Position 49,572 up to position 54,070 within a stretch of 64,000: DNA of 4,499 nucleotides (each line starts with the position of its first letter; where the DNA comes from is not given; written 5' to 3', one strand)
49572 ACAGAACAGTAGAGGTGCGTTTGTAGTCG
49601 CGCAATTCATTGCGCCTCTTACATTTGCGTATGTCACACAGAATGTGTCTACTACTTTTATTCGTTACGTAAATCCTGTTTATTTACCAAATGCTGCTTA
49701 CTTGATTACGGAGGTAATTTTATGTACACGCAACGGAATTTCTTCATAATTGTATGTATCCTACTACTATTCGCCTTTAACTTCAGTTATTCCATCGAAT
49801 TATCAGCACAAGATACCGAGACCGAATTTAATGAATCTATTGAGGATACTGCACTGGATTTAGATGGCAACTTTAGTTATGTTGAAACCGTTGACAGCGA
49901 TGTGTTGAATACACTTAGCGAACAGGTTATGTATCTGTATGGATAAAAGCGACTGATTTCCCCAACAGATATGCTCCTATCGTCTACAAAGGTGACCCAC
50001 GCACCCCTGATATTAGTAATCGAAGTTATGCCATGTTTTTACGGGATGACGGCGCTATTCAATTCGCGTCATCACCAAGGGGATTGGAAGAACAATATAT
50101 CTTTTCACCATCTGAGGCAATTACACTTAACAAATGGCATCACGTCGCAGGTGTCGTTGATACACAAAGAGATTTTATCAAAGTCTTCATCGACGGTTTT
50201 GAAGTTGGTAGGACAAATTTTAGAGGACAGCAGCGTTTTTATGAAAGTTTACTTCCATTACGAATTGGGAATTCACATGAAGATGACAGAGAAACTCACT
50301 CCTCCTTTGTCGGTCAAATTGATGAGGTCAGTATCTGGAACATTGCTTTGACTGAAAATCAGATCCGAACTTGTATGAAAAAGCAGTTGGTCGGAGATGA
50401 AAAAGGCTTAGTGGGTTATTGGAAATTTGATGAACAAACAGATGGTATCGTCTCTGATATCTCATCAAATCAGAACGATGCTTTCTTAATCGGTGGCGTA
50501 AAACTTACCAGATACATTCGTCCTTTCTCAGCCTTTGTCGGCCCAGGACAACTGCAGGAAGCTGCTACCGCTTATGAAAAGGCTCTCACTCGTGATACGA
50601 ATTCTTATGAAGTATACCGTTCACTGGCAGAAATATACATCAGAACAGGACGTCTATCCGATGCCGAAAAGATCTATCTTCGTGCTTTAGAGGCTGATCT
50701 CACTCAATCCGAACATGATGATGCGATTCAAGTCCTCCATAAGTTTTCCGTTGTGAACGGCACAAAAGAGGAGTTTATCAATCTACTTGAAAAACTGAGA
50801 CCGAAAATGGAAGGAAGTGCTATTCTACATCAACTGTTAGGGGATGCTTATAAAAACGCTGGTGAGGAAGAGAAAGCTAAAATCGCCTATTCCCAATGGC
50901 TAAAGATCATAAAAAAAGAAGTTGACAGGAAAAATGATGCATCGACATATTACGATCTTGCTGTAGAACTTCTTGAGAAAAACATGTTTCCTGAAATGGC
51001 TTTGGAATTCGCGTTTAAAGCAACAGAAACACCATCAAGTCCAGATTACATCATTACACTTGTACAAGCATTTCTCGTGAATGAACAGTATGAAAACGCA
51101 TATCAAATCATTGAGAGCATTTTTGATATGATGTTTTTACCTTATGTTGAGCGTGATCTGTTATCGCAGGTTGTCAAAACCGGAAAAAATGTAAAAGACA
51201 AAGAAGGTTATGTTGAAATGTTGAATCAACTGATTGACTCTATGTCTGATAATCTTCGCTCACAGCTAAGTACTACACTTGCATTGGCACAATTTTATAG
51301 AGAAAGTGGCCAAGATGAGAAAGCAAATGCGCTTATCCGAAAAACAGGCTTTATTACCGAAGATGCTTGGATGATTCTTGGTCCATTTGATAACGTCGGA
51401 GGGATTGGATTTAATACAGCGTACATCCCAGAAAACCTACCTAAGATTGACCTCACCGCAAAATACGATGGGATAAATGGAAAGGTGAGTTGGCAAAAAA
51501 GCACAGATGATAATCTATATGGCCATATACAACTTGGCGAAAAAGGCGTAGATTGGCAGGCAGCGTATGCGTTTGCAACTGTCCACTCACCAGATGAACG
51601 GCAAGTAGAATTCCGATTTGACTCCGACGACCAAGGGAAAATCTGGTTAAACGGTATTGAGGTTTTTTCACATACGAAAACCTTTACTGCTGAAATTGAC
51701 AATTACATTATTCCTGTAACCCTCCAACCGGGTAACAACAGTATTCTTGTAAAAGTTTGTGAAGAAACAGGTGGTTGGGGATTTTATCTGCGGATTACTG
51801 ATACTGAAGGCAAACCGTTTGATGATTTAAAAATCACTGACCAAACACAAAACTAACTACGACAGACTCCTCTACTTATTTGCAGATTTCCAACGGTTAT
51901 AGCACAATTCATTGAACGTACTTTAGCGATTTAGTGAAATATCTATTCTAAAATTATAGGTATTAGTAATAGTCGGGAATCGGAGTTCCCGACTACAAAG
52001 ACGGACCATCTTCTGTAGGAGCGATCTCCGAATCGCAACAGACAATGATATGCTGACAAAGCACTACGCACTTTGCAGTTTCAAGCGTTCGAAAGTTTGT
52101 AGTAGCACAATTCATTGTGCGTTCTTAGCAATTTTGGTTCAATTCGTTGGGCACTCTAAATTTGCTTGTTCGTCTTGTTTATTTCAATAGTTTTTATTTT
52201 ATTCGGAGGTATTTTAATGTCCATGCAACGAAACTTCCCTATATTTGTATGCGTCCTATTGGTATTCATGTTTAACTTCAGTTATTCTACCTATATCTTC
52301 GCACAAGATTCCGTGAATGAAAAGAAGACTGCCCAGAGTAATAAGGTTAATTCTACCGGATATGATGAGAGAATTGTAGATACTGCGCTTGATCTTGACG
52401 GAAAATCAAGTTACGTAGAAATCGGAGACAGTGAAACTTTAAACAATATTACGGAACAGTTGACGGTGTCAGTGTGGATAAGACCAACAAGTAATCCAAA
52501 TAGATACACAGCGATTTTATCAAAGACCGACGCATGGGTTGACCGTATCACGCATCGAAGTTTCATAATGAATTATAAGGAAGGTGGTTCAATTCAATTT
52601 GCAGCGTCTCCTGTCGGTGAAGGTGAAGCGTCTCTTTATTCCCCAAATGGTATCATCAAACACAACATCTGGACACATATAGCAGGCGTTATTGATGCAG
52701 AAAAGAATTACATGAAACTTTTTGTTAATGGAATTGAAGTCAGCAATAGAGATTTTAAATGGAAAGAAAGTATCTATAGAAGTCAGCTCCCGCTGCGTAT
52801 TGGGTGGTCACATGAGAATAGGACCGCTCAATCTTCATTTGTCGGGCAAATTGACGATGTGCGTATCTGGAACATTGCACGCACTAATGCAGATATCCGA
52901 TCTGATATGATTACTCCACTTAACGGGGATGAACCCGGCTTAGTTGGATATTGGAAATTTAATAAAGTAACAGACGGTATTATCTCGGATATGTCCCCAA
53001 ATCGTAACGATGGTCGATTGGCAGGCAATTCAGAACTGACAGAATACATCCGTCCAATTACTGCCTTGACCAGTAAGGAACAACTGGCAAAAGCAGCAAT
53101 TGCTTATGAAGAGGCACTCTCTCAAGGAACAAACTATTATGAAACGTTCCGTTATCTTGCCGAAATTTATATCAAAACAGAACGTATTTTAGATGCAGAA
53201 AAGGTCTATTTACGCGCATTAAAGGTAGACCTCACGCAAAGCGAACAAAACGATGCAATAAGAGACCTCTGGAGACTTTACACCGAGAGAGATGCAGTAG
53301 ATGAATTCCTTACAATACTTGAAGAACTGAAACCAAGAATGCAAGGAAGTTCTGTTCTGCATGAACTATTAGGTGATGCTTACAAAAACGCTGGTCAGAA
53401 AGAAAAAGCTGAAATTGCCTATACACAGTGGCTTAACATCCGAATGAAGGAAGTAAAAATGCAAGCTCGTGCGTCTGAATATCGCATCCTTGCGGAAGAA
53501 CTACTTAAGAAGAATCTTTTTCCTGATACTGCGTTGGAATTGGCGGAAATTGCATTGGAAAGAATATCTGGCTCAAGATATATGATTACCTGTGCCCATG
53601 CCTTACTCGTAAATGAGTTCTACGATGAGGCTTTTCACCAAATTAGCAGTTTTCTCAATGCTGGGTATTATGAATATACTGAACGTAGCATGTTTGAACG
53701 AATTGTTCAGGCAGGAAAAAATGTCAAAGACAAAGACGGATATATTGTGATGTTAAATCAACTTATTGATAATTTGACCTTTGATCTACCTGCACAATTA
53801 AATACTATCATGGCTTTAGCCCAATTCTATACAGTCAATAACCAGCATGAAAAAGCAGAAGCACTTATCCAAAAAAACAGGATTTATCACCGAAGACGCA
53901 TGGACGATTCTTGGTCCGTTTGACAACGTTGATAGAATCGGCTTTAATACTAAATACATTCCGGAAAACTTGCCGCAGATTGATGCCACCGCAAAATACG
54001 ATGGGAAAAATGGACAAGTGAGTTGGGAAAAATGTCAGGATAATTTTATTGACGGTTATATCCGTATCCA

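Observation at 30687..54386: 24-kb tandem array of four paralogous secreted proteins built from a shared C-terminal module, with two giant (about 3000 aa) all-TPR members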

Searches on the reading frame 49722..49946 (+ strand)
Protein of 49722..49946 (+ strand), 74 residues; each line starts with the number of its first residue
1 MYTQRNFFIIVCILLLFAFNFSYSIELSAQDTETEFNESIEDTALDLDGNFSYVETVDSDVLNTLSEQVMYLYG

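Call 6: search_protein_families(library=pfam, proteins=[window:49722-49946:+], max_evalue=0.1)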
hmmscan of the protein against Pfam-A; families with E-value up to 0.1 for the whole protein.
window:49722-49946:+ (74 aa): 0 families

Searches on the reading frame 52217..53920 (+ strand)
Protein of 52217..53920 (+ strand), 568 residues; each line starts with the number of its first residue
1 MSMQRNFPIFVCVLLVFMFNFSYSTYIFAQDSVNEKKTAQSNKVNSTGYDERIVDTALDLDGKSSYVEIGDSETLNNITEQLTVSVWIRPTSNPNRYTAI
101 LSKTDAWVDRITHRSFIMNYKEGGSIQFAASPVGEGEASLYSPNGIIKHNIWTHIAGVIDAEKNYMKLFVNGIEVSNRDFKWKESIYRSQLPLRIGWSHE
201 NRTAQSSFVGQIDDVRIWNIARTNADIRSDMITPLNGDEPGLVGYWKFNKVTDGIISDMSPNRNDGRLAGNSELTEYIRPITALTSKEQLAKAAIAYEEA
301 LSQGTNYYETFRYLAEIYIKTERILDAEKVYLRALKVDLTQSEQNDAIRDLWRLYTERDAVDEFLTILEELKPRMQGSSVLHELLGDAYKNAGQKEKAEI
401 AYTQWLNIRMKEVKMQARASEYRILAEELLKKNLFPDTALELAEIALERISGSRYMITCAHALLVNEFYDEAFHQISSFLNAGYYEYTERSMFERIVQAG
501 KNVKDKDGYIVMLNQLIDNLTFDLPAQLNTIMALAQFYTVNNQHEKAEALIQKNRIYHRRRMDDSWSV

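Call 6: search_protein_families(library=pfam, proteins=[window:52217-53920:+], max_evalue=0.1)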
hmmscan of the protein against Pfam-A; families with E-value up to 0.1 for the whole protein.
window:52217-53920:+ (568 aa): 11 families
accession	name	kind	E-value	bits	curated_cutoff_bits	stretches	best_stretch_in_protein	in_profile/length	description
PF13385.13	Laminin_G_3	-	8.1e-26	91.4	27.6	1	61-227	1-150/151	Concanavalin A-like lectin/glucanases superfamily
PF07719.23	TPR_2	-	3e-06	27.4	27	0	309-338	2-31/34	Tetratricopeptide repeat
PF14559.12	TPR_19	-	8.8e-06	26.4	25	1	287-340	4-57/68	Tetratricopeptide repeat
PF13181.12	TPR_8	-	0.00064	20.1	25.7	0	384-404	6-26/34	Tetratricopeptide repeat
PF07953.20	Toxin_R_bind_N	-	0.0015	18.7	23.8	1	49-191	21-164/191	Clostridium neurotoxin, N-terminal receptor binding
PF13431.12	TPR_17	-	0.0042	17.7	24.4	0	296-328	1-33/34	Tetratricopeptide repeat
PF09976.15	TPR_21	-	0.0052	17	25.5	1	350-407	118-174/193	Tetratricopeptide repeat-like domain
PF13428.12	TPR_14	-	0.011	16.8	23.5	0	311-338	4-31/44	Tetratricopeptide repeat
PF13424.12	TPR_12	-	0.028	15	30.1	0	311-337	6-32/77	Tetratricopeptide repeat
PF13176.12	TPR_7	-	0.03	14.9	27.9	0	382-407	2-27/36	Tetratricopeptide repeat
PF22883.1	Consortin_N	-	0.058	13.8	27.7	0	524-564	5-42/52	Consortin, N-terminal domain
